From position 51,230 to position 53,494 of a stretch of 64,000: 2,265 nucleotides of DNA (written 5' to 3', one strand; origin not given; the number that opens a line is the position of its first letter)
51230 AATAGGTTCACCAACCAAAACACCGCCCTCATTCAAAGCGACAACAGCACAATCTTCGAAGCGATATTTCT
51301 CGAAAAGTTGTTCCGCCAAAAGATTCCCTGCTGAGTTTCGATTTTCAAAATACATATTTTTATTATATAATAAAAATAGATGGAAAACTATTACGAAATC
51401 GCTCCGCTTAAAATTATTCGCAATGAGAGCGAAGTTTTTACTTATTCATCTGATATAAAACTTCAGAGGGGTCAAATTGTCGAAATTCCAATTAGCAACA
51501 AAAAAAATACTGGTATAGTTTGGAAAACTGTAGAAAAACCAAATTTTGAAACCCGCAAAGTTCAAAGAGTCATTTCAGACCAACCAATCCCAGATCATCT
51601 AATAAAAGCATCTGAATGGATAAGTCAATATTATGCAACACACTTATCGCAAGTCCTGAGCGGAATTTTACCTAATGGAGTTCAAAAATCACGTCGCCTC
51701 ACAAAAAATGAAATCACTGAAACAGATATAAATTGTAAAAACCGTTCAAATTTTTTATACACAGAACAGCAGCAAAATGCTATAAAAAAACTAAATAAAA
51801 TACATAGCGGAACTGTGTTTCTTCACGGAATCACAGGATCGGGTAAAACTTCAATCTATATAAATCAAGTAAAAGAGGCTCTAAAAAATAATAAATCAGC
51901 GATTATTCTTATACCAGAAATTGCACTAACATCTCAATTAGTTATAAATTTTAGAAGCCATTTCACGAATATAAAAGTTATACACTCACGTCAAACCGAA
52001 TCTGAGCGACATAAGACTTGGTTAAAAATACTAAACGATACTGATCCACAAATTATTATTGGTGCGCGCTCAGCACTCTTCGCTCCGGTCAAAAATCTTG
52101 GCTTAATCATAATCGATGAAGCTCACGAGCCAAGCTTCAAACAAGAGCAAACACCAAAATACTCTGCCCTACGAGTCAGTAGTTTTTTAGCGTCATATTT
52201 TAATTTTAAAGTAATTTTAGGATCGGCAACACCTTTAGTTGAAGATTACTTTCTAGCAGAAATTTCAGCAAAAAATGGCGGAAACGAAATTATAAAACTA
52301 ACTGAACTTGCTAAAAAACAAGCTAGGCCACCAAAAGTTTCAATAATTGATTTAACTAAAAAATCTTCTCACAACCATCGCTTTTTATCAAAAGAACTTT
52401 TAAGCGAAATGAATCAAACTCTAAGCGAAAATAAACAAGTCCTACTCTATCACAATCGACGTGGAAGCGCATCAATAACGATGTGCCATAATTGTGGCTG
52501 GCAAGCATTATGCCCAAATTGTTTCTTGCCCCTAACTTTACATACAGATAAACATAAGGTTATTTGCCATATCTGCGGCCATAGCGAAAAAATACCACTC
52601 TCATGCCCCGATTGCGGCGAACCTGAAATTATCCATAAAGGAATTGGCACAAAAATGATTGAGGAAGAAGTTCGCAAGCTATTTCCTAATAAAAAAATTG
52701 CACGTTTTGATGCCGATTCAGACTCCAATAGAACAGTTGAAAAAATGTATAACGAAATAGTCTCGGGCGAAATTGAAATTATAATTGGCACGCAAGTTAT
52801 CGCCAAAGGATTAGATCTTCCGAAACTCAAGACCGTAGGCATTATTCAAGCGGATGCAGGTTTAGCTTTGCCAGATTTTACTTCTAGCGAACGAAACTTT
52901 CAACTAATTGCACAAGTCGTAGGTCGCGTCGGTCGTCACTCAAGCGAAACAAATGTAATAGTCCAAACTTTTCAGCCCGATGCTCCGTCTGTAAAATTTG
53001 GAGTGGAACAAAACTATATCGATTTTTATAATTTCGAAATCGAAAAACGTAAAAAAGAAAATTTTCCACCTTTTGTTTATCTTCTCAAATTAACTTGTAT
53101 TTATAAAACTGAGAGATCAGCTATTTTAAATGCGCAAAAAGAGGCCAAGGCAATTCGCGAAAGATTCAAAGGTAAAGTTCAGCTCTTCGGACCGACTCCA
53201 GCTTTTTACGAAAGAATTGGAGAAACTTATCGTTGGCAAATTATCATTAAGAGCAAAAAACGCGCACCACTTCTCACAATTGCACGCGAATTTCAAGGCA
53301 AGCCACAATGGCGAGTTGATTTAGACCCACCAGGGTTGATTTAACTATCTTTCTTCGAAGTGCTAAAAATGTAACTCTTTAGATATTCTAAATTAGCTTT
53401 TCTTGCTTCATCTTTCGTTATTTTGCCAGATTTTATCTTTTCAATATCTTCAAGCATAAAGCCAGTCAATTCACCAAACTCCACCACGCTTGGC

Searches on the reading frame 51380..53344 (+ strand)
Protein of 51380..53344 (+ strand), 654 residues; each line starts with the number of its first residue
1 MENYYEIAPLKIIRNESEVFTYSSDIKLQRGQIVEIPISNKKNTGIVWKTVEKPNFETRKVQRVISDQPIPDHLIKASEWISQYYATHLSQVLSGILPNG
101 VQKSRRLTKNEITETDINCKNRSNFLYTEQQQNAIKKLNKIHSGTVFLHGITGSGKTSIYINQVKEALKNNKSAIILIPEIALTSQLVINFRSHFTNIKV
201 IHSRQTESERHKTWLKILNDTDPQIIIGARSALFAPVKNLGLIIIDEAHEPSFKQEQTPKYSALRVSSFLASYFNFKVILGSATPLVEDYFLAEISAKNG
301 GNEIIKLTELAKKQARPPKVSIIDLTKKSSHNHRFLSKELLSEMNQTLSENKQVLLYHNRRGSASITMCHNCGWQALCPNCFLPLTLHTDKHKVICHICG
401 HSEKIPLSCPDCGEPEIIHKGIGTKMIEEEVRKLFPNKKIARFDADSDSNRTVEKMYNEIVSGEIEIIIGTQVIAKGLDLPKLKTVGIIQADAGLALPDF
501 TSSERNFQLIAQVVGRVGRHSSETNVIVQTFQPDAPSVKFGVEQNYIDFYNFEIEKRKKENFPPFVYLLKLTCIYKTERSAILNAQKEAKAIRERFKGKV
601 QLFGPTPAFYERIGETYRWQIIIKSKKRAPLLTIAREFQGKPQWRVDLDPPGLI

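Call 93: search_protein_families(library=pfam, proteins=[window:51380-53344:+], max_evalue=0.00001)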
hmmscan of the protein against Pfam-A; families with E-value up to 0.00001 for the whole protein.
window:51380-53344:+ (654 aa): 6 families
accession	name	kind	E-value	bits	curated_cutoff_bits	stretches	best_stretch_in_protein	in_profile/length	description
PF00270.35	DEAD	-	6.6e-19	68.7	26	1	128-285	1-160/167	DEAD/DEAH box helicase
PF04851.21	ResIII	-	4.2e-15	56.5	22.5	1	129-285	6-162/164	Type III restriction enzyme, res subunit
PF18074.6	PriA_C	-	5.8e-15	56.3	26.9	1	564-650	1-95/95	Primosomal protein N C-terminal domain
PF17764.6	PriA_3primeBD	-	2.7e-13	50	22.7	1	18-98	10-96/96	3'DNA-binding domain (3'BD)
PF00271.37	Helicase_C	-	2.3e-09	37.9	23.5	1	426-520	27-109/110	Helicase conserved C-terminal domain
PF18319.7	Zn_ribbon_PriA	-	3.2e-07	30.6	26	1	378-404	1-27/27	PriA DNA helicase Cys-rich region (CRR) domain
